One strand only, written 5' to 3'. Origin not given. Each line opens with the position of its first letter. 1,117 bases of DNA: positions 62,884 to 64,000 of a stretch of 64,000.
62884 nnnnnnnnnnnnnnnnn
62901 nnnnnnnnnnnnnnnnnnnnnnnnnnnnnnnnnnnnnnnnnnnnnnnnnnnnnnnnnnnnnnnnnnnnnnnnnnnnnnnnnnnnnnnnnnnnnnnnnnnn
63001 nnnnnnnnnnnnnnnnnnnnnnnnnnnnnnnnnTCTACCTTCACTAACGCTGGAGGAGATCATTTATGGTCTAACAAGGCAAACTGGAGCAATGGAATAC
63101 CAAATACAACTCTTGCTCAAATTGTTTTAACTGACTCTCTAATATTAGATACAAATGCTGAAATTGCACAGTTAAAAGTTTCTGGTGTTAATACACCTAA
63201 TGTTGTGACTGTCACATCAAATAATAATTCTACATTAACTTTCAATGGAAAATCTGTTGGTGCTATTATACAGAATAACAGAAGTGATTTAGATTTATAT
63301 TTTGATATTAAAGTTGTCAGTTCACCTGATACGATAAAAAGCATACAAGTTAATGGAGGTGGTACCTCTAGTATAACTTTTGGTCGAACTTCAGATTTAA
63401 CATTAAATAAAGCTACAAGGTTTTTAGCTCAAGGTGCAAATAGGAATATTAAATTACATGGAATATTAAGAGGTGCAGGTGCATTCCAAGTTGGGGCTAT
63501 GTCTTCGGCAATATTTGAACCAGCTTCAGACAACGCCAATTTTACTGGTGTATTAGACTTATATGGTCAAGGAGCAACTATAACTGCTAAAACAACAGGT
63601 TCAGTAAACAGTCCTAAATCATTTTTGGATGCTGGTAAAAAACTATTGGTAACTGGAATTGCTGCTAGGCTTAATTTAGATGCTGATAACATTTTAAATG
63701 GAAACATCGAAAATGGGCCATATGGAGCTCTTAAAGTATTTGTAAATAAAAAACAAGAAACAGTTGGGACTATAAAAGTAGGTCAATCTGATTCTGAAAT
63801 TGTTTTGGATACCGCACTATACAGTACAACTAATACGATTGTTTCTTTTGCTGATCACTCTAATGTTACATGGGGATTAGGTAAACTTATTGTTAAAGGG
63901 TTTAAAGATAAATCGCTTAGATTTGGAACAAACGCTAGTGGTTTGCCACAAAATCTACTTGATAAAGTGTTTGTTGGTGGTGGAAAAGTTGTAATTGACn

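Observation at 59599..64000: Giant secreted ORF missing from the ORF track: at least 1467 codons of tandem 330-350 aa modules, directly downstream of a PUL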

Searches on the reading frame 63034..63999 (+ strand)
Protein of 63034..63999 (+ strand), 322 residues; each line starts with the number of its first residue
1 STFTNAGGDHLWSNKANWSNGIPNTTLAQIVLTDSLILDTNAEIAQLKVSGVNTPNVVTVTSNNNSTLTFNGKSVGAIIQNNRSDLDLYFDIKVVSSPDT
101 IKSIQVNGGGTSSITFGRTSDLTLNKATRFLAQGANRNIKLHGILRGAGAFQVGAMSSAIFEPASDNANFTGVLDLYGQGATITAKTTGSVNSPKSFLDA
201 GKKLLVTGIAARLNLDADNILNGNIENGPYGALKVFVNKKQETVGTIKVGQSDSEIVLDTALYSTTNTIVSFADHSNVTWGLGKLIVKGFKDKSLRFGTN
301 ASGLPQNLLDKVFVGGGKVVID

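Call 72: find_related_loci(query=A3, collection=metagenome_contigs, flank=10000)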
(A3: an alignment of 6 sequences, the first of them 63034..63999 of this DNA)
Query A3 (322 aa) in metagenome_contigs; peptide patterns used: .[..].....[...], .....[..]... (x = any residue, [..] = any of these).
381 stretches matched a pattern; 84 encode a relative of the query (tblastn E <= 1e-3); the best 80 are kept; 79 distinct loci.
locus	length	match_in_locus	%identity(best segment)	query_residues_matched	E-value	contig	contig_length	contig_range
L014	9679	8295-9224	50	1-322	4e-80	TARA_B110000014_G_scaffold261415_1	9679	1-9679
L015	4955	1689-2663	41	1-321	7e-65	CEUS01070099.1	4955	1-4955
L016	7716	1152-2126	41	1-321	7e-65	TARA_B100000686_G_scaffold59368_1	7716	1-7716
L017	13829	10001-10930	41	1-322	1e-62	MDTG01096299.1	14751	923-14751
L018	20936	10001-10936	41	1-322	2e-62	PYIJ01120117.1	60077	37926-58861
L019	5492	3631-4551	43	1-316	9e-62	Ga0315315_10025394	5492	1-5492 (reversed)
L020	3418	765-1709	39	1-322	2e-58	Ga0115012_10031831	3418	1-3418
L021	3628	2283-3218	39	1-316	6e-57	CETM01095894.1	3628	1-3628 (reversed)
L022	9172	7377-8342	38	1-322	5e-52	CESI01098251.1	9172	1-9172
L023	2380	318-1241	36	1-312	4e-50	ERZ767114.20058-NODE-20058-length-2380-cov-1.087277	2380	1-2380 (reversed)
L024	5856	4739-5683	36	1-322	9e-50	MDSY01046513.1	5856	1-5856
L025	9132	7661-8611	36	1-322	3e-49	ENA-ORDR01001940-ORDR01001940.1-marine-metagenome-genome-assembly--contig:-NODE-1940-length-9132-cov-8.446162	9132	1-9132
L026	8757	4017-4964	36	1-321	8e-48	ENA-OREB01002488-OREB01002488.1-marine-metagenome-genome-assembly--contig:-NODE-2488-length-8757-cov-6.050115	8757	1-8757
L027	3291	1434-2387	37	1-322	2e-47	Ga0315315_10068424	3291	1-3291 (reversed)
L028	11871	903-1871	34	1-322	4e-47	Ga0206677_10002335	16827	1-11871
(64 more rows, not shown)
